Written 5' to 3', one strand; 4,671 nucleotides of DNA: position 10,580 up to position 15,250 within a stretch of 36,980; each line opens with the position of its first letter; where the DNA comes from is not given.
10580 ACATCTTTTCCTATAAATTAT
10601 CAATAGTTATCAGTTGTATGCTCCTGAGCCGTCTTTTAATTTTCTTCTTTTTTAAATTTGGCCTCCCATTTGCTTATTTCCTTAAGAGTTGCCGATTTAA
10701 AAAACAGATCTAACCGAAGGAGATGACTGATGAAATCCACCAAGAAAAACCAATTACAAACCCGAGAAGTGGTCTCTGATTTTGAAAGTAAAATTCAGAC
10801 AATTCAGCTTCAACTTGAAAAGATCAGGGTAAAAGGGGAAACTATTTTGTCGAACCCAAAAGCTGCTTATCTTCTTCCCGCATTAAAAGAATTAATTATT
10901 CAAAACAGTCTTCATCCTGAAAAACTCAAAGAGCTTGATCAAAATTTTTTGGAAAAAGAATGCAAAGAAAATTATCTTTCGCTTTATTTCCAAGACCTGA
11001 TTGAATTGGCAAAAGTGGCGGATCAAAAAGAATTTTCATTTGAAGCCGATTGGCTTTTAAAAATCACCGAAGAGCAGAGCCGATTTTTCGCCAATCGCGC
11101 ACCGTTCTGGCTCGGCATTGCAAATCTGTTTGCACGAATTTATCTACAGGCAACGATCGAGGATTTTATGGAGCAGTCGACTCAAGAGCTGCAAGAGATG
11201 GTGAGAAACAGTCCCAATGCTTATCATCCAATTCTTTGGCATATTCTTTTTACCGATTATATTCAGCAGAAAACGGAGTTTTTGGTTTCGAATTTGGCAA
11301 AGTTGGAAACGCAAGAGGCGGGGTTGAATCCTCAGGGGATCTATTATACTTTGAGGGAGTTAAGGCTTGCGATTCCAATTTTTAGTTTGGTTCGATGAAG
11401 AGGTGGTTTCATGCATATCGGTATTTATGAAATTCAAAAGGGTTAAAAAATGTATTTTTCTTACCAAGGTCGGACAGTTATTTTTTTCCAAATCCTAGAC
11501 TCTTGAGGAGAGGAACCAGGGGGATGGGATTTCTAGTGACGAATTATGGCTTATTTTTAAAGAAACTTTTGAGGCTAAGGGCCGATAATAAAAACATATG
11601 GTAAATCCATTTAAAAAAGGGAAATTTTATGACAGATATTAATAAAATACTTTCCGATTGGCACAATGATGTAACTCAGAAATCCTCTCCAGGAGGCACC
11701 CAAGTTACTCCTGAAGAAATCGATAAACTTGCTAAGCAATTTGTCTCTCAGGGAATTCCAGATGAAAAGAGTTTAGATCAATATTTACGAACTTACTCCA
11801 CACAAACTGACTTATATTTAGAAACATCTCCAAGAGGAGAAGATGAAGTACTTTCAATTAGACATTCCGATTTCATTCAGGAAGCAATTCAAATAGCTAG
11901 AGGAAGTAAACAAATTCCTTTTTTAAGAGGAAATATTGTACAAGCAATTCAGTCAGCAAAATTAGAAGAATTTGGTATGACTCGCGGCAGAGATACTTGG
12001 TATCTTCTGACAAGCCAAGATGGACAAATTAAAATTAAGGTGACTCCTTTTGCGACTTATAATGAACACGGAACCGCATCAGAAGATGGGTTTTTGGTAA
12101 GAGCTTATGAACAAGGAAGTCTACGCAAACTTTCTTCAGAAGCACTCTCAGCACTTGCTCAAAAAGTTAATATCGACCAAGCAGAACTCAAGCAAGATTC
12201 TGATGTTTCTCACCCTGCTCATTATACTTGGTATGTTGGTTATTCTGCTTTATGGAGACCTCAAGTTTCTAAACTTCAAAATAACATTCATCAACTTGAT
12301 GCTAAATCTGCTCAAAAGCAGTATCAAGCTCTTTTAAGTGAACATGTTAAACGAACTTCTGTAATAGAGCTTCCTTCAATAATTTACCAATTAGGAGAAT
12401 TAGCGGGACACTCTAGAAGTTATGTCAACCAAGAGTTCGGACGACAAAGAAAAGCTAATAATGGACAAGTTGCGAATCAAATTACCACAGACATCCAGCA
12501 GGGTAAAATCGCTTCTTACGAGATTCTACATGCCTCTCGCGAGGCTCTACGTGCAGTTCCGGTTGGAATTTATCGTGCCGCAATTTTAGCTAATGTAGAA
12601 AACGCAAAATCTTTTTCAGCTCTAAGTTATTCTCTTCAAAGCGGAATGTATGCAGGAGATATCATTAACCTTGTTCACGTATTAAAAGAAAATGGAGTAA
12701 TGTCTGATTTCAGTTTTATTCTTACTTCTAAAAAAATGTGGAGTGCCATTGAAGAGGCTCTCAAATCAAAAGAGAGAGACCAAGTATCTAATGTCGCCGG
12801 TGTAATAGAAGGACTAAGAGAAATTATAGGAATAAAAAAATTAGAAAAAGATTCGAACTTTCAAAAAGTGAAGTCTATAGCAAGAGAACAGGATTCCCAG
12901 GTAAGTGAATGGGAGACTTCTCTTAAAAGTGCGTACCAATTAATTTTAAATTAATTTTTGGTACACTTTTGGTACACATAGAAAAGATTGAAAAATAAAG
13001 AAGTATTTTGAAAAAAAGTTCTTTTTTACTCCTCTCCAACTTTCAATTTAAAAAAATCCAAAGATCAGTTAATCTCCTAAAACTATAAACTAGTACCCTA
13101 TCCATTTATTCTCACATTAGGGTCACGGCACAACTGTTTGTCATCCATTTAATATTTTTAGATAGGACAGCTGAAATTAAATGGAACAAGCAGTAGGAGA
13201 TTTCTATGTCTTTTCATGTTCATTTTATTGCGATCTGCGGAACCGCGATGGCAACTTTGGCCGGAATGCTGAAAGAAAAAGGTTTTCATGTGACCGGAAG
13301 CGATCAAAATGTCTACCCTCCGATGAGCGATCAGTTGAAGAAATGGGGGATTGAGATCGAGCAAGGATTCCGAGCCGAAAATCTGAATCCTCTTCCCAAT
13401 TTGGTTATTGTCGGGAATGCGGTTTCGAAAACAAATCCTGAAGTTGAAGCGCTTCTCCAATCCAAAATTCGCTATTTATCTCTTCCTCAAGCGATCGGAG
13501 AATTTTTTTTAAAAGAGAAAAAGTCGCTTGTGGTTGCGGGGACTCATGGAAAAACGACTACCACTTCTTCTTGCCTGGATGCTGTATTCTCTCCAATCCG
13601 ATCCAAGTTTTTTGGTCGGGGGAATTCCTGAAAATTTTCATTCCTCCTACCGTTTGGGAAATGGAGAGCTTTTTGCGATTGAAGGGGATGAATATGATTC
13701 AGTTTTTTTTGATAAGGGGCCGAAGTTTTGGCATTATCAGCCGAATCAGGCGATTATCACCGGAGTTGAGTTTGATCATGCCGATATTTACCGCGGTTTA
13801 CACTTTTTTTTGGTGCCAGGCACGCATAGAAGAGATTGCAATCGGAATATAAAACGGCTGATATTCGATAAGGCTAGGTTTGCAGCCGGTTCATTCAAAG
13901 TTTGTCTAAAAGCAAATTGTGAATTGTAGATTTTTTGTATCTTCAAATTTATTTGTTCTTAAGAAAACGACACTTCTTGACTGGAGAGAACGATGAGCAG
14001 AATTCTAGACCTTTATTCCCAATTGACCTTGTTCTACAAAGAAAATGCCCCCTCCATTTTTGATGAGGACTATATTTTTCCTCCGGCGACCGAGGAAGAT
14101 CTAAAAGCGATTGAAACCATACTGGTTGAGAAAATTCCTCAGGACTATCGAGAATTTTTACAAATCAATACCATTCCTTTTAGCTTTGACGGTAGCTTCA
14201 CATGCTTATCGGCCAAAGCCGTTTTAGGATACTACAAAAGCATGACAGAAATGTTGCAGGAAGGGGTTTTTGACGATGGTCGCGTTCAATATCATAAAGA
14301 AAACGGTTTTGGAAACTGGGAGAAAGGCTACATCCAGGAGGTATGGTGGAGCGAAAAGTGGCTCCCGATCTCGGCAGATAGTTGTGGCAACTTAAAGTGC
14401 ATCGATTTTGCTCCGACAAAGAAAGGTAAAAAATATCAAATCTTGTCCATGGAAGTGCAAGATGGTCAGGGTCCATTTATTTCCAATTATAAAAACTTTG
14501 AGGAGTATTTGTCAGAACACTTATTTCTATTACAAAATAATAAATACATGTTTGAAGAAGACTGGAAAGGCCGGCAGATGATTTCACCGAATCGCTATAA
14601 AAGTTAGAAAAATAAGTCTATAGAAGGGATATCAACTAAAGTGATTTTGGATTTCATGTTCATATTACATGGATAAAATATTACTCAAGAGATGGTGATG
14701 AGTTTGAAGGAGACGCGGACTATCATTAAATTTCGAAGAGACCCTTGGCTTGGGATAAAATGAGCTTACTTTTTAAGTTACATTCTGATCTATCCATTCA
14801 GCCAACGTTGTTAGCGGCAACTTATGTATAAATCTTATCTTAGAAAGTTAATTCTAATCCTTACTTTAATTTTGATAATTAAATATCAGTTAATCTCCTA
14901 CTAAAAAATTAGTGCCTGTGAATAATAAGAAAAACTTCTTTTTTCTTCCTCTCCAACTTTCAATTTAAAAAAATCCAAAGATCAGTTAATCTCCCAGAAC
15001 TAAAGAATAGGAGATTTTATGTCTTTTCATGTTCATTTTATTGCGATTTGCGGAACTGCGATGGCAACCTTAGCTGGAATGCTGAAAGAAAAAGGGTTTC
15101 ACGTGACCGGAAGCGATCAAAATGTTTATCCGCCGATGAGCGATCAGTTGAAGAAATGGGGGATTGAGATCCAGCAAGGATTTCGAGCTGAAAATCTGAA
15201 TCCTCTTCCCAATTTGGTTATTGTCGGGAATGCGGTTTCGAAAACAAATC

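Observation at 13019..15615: Nested 5'-end duplications of mpl: a xenologous frameshifted fragment, a start-region relic and the intact gene bracket cargo DNA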

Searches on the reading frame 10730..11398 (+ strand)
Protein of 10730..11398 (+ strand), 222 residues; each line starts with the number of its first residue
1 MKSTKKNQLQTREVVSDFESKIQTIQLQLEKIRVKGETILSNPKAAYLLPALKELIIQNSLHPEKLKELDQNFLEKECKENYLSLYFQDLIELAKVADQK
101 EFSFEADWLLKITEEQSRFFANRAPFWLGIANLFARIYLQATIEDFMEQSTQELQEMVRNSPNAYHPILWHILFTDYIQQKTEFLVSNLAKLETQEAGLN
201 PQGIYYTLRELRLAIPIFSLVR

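Call 9: search_protein_families(library=pfam, proteins=[window:10730-11398:+], max_evalue=0.01)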
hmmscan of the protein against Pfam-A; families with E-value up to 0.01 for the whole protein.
window:10730-11398:+ (222 aa): 1 family
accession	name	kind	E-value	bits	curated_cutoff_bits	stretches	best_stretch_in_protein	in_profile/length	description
PF15978.11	TnsD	-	0.0053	16.3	32.4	0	147-198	68-117/355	Tn7-like transposition protein D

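Call 44: search_protein_families(library=ncbifam, proteins=[window:10730-11398:+], max_evalue=0.01)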
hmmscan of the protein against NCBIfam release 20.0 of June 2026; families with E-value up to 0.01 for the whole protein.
window:10730-11398:+ (222 aa): 0 families

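Call 65: predict_structure(protein=window:10730-11398:+)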
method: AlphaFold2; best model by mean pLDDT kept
length: 222 residues; sequences in the alignment: 1
mean_pLDDT: 39.3   pTM: 0.33
mean pLDDT of the five models: 39.3, 39.2, 37.3, 37.2, 33.8
residues with pLDDT >= 90: 0; 70-90: 3; 50-70: 35; < 50: 184
segments of 3 or more residues with pLDDT < 50: 1-16, 38-40, 59-222
pLDDT, mean of each block of 10 residues (from residue 1): 35 48 61 54 62 55 44 42 35 34 30 34 34 32 39 43 33 34 36 31 27 25 23
secondary structure, 60 per line:
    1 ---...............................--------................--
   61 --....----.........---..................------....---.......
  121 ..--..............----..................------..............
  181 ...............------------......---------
elements in order: H4-34 H43-58 H63-66 H71-79 H83-100 H107-110 H114-122 H125-138 H143-160 H167-195 H208-213
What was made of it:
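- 10730..11398 (+): p222: 222-aa gene of unknown function, forming the conserved left border of the variable spacer in this species-level clade. The AF2 model is unusable (pLDDT 39, call 65).
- Tried and rejected: p222 (calls 9, 65).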

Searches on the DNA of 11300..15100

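Call 45: search_rna_families(source=window, start=11300, end=15100, threshold=evalue, max_evalue=1)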
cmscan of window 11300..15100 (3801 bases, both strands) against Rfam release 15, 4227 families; matches with E-value up to 1: 1.
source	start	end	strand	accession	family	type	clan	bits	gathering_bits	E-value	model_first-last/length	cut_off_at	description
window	15023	15042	-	RF02098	DGCR5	Gene; lncRNA;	-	22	50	0.75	30-49/49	no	DiGeorge syndrome critical region gene 5 conserved region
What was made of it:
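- Tried and rejected: Rfam on 11300-15100 (call 45).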

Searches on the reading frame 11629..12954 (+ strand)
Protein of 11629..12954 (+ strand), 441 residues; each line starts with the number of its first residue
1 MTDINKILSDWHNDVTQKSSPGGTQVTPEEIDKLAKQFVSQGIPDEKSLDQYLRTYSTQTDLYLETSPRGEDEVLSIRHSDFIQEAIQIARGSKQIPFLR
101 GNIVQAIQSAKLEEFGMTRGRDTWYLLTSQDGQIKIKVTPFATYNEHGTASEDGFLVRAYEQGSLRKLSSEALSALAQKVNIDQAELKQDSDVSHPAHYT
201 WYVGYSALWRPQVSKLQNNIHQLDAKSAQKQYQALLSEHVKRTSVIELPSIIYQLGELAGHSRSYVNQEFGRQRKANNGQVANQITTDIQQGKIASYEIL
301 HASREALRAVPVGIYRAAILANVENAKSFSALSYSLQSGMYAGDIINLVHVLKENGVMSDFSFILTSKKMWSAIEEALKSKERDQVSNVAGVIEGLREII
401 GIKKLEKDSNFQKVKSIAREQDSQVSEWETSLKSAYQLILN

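Call 9: search_protein_families(library=pfam, proteins=[window:11629-12954:+], max_evalue=0.01)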
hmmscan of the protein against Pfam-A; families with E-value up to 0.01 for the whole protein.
window:11629-12954:+ (441 aa): 0 families

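Call 20: list_cluster_members(proteins=[P0001, P0121, window:11629-12954:+, window:13206-13631:+])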
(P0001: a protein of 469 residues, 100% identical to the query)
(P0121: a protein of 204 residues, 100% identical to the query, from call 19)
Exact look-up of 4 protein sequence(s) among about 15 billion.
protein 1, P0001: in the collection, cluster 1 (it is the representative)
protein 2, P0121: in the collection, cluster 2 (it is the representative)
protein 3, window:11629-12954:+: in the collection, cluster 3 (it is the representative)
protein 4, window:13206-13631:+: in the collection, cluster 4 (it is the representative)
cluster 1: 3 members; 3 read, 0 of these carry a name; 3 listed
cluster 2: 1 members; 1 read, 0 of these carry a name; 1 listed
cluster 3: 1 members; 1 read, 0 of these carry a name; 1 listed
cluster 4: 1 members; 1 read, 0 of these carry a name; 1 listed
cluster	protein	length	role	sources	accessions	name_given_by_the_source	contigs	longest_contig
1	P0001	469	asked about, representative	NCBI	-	-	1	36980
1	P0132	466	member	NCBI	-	-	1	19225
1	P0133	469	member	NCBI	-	-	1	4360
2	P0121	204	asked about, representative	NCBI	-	-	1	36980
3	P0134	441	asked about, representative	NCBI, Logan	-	-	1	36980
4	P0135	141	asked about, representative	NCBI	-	-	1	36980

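Call 22: find_encoding_contigs(protein=window:11629-12954:+, flank=10000)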
Protein window:11629-12954:+ (441 aa): 1 contig read that carries it; 1 place shown.
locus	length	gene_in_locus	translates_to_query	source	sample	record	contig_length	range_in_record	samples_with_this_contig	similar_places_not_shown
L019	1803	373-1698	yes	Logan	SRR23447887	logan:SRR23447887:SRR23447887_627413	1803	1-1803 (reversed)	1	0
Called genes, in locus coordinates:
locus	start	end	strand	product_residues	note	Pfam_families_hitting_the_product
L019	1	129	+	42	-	?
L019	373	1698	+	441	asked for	-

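Call 43: find_homologous_proteins(query=window:11629-12954:+, max_evalue=0.001)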
Query window:11629-12954:+ (441 aa): 1 proteins with E <= 0.001 among 8000 candidates.
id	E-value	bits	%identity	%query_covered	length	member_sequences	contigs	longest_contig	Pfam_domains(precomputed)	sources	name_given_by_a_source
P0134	1.1e-283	959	100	100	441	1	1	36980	-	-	-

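Call 44: search_protein_families(library=ncbifam, proteins=[window:11629-12954:+], max_evalue=0.01)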
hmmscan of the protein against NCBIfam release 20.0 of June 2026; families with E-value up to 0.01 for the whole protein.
window:11629-12954:+ (441 aa): 0 families

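Call 68: search_protein_representatives(protein=window:11629-12954:+)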
Query: 441 residues. Proteins with E-value up to 0.001 (for the whole library): 1; up to 1e-10: 1; up to 1e-30: 1. The best 1 are listed.
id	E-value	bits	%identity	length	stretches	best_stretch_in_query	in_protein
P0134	3.4e-284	958.7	100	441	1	1-441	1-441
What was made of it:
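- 11629..12954 (+): p441: strain-specific ORFan cargo gene inserted between the p222 stop codon and spacer M. No homologue in 5.8e9 proteins (call 43) or in an exhaustive phmmer search of 1.84e9 representatives (call 68).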

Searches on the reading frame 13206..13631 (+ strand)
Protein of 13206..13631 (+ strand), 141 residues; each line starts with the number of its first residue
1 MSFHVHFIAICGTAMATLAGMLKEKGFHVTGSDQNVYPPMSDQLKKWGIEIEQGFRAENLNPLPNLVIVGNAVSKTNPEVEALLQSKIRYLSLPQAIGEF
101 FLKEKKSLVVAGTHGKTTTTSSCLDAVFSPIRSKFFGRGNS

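Call 17: find_encoding_contigs(protein=window:13206-13631:+, flank=10000, max_places=10)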
Protein window:13206-13631:+ (141 aa): no gene with exactly this product is on record in the collection.

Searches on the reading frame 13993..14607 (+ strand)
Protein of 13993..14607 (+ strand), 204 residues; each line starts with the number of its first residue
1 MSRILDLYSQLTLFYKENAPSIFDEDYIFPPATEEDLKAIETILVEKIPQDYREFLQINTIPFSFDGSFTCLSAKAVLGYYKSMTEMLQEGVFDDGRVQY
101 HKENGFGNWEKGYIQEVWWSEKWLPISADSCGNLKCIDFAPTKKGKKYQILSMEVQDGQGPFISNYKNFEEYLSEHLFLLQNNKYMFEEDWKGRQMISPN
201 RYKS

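Call 9: search_protein_families(library=pfam, proteins=[window:13993-14607:+], max_evalue=0.01)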
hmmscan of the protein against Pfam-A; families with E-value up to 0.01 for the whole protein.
window:13993-14607:+ (204 aa): 3 families
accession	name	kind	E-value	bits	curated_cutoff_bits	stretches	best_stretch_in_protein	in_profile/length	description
PF09346.15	SMI1_KNR4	-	1.2e-15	58.7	25.4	1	31-174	1-124/125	SMI1 / KNR4 family (SUKH-1)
PF14568.11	SUKH_6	-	1.5e-06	29.1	27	1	34-173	1-119/119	SMI1-KNR4 cell-wall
PF14567.11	SUKH_5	-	0.0032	17.7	27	0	31-57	21-47/142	SMI1-KNR4 cell-wall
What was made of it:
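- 13993..14607 (+): SUKH/SMI1_KNR4 gene (204 aa): cargo inserted inside spacer M (cargo block 13842-14920). PF09346 at 1.2e-15 (call 9).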

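Call 16: find_encoding_contigs(protein=window:13993-14607:+, flank=10000, max_places=10)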
Protein window:13993-14607:+ (204 aa): no gene with exactly this product is on record in the collection.

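Call 19: find_homologous_proteins(query=window:13993-14607:+, max_evalue=0.00001)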
Query window:13993-14607:+ (204 aa): 11 proteins with E <= 0.00001 among 43 candidates.
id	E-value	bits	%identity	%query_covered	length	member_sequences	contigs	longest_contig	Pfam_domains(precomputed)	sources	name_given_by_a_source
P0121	4.7e-137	472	100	100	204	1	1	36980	PF09346.16,PF14568.12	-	-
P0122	2.9e-76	274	64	88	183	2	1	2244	PF09346.16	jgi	jgi:cell wall assembly regulator SMI1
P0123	4.7e-55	204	47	91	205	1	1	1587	PF09346.16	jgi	jgi:cell wall assembly regulator SMI1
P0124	1.3e-53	200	49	89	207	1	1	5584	PF09346.16,PF14568.12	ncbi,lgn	-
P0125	2.6e-50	189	47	89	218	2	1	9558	PF14567.12,PF09346.16,PF14568.12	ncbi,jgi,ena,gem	-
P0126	1.0e-49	187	43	91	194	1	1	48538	PF09346.16,PF14568.12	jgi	jgi:cell wall assembly regulator SMI1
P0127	2.6e-48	182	46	99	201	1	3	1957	PF09346.16,PF14568.12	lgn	-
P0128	7.4e-47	177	45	99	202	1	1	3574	PF09346.16,PF14568.12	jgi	-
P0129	1.8e-46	176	43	92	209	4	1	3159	PF09346.16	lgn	-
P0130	4.9e-46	175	45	99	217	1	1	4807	PF14567.12,PF09346.16,PF14568.12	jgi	jgi:cell wall assembly regulator SMI1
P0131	1.2e-42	164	43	92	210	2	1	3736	PF09346.16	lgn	-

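Call 32: find_encoding_contigs(protein=P0122, flank=10000)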
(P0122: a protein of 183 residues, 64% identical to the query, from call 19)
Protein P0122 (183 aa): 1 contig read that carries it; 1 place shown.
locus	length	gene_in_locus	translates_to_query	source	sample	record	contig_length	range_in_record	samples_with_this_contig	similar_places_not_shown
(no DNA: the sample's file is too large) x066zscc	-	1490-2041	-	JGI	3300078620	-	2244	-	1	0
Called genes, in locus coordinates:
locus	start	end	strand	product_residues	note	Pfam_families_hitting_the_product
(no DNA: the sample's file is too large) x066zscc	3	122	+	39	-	?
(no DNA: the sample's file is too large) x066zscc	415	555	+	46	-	-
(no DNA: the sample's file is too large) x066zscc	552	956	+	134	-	PF14905:OMP_b-brl_3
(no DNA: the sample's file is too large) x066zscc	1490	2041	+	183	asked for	PF09346:SMI1_KNR4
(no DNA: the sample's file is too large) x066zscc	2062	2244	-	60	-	?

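Call 33: find_encoding_contigs(protein=P0126, flank=8000)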
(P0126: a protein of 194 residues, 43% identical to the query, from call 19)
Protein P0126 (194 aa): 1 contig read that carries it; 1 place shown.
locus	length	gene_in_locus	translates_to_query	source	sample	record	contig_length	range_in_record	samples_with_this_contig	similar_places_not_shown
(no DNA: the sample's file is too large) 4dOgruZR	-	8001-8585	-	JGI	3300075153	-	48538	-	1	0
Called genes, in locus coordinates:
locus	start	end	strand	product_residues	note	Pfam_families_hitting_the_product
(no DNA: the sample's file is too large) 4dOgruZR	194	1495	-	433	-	PF00285:Citrate_synt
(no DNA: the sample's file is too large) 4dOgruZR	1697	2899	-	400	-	PF00180:Iso_dh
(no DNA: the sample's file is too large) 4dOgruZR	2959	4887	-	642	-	PF00330:Aconitase, PF00694:Aconitase_C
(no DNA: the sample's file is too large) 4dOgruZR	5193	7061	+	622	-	PF16260:DUF4914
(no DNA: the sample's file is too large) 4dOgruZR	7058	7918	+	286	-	PF00800:PDT, PF01842:ACT (weak)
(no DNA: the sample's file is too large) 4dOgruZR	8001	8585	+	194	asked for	PF09346:SMI1_KNR4, PF14568:SUKH_6 (weak)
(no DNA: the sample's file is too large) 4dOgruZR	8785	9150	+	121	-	-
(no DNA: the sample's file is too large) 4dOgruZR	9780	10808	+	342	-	PF00579:tRNA-synt_1b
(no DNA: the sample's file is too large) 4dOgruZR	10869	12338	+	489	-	PF04715:, PF00425:Chorismate_bind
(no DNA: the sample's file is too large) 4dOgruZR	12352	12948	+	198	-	PF00117:GATase, PF07722:Peptidase_C26 (weak)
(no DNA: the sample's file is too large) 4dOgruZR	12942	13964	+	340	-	PF02885:Glycos_trans_3N, PF00591:Glycos_transf_3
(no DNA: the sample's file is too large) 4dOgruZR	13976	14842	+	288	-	PF00218:IGPS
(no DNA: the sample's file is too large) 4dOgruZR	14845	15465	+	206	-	PF00697:PRAI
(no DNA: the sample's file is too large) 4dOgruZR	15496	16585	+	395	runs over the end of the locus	PF00291:PALP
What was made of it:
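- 13993..14607 (+): Its closest homologues (43-64% identity) are solitary genes in housekeeping contexts, not next to mpl (calls 19, 32, 33).
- On rhs/cdi/T6SS displaced-orphan array: SUKH homologues elsewhere are solitary (calls 32, 33).
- Tried and rejected: SUKH homologue contexts (calls 19, 32, 33).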

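Call 44: search_protein_families(library=ncbifam, proteins=[window:13993-14607:+], max_evalue=0.01)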
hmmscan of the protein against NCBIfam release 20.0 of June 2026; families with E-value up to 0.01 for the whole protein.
window:13993-14607:+ (204 aa): 0 families
